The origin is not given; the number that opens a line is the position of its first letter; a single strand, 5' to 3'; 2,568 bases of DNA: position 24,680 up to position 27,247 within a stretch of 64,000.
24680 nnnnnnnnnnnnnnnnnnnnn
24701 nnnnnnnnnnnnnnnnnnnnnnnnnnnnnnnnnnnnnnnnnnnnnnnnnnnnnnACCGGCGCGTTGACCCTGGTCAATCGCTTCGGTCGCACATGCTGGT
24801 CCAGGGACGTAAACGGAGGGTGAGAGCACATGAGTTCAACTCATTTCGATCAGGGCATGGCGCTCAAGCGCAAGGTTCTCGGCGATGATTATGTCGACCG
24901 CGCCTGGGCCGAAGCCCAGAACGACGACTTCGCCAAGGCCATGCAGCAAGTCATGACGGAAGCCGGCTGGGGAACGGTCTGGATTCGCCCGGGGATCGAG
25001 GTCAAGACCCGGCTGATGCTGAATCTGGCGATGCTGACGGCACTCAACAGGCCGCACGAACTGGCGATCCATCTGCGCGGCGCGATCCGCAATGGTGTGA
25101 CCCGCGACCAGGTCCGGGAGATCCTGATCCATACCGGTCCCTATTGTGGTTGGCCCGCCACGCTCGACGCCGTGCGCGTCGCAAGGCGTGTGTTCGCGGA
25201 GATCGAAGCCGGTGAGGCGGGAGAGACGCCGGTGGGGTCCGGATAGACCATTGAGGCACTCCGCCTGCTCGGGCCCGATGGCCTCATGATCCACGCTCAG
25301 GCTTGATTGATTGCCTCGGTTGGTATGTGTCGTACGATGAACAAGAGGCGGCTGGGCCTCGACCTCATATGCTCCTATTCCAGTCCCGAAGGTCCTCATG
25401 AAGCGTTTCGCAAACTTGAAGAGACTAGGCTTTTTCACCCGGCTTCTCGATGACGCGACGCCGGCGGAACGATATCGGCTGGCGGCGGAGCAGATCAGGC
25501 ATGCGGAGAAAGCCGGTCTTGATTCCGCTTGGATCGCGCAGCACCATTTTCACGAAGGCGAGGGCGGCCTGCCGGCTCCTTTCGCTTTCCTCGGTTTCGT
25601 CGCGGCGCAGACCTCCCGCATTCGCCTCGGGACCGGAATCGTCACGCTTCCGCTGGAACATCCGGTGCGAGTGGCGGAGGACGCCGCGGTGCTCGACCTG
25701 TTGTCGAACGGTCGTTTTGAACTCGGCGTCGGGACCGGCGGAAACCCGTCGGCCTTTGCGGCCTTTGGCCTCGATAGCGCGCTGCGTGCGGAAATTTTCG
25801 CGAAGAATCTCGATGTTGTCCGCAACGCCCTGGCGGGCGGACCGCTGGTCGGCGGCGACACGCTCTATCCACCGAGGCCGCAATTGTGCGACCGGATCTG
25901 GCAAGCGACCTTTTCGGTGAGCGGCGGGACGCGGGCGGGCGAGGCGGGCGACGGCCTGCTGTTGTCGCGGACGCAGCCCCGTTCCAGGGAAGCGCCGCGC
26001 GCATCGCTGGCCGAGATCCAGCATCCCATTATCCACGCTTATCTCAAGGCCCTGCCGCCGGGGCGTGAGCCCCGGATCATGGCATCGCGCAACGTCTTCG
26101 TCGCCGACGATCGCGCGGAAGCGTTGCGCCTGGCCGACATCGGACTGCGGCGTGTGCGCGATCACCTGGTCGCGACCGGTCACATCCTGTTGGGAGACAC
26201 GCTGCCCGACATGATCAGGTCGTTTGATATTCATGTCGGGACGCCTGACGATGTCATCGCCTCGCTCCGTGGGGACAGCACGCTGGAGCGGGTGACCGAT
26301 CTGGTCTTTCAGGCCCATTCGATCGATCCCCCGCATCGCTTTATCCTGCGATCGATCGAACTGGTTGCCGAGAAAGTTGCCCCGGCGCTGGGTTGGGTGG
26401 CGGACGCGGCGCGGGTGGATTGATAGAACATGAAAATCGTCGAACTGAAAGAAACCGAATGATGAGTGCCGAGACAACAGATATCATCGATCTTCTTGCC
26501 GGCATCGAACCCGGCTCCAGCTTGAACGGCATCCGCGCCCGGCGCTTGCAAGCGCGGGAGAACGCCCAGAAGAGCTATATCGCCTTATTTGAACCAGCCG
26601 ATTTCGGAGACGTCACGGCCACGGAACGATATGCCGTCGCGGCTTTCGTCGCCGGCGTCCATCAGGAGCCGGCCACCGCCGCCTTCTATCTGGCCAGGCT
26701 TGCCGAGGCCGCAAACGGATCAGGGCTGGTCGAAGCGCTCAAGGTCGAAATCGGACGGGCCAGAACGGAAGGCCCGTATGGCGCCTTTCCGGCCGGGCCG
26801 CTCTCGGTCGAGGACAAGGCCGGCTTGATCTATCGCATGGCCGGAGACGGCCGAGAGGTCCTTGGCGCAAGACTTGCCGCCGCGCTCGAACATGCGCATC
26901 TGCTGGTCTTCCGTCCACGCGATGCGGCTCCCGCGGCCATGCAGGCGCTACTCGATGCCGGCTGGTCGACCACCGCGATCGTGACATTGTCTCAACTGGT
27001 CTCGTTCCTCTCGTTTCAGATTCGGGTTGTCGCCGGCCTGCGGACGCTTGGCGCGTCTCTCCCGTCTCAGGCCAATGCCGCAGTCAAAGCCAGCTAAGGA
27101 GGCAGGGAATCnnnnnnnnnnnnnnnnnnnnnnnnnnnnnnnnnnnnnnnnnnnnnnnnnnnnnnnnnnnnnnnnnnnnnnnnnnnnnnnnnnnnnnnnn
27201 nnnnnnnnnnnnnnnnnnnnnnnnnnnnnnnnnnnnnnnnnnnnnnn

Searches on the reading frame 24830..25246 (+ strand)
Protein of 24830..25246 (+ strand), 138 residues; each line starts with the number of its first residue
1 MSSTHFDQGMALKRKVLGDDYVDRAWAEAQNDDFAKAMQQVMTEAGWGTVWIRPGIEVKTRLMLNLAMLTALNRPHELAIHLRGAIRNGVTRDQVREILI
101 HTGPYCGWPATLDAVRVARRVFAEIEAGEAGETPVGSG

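Call 3: search_protein_families(library=pfam, proteins=[window:24830-25246:+])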
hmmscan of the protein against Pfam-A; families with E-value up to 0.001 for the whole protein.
window:24830-25246:+ (138 aa): 1 family
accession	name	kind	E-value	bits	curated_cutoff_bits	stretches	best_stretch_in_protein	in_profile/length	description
PF02627.25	CMD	-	5.9e-21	74.7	23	1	38-119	3-83/84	Carboxymuconolactone decarboxylase family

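Call 4: search_protein_families(library=ncbifam, proteins=[window:24830-25246:+])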
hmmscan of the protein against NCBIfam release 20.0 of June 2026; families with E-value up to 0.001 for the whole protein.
window:24830-25246:+ (138 aa): 3 families
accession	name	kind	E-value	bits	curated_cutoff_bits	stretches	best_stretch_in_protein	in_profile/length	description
TIGR02425.1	decarb_PcaC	equivalog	5.9e-40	136.2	155.7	1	4-125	3-122/123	4-carboxymuconolactone decarboxylase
NF051488.1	bifunc_PcaDC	exception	4.4e-39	134.7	390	1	4-124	257-375/375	bifunctional 3-oxoadipate enol-lactonase/4-carboxymuconolactone decarboxylase PcaDC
NF051487.1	bifunc_PcaCD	exception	1.2e-28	100.4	430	1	4-126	4-128/413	bifunctional 4-carboxymuconolactone decarboxylase/3-oxoadipate enol-lactonase PcaCD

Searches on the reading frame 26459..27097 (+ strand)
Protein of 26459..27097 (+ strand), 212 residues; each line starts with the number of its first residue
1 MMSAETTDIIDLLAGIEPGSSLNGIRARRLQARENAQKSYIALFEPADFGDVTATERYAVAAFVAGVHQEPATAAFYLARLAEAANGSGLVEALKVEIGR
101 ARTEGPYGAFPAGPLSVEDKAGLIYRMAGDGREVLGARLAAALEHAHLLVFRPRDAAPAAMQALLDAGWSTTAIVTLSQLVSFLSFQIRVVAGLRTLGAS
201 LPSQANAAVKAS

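Call 3: search_protein_families(library=pfam, proteins=[window:26459-27097:+])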
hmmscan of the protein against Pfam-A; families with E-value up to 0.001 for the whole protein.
window:26459-27097:+ (212 aa): 0 families

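Call 4: search_protein_families(library=ncbifam, proteins=[window:26459-27097:+])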
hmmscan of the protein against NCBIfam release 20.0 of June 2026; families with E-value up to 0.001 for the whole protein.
window:26459-27097:+ (212 aa): 1 family
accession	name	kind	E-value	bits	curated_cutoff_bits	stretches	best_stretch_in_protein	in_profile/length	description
TIGR04029.1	CMD_Avi_7170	hypoth_equivalog_domain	3.2e-65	220.1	100.75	1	8-197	1-174/174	CMD domain protein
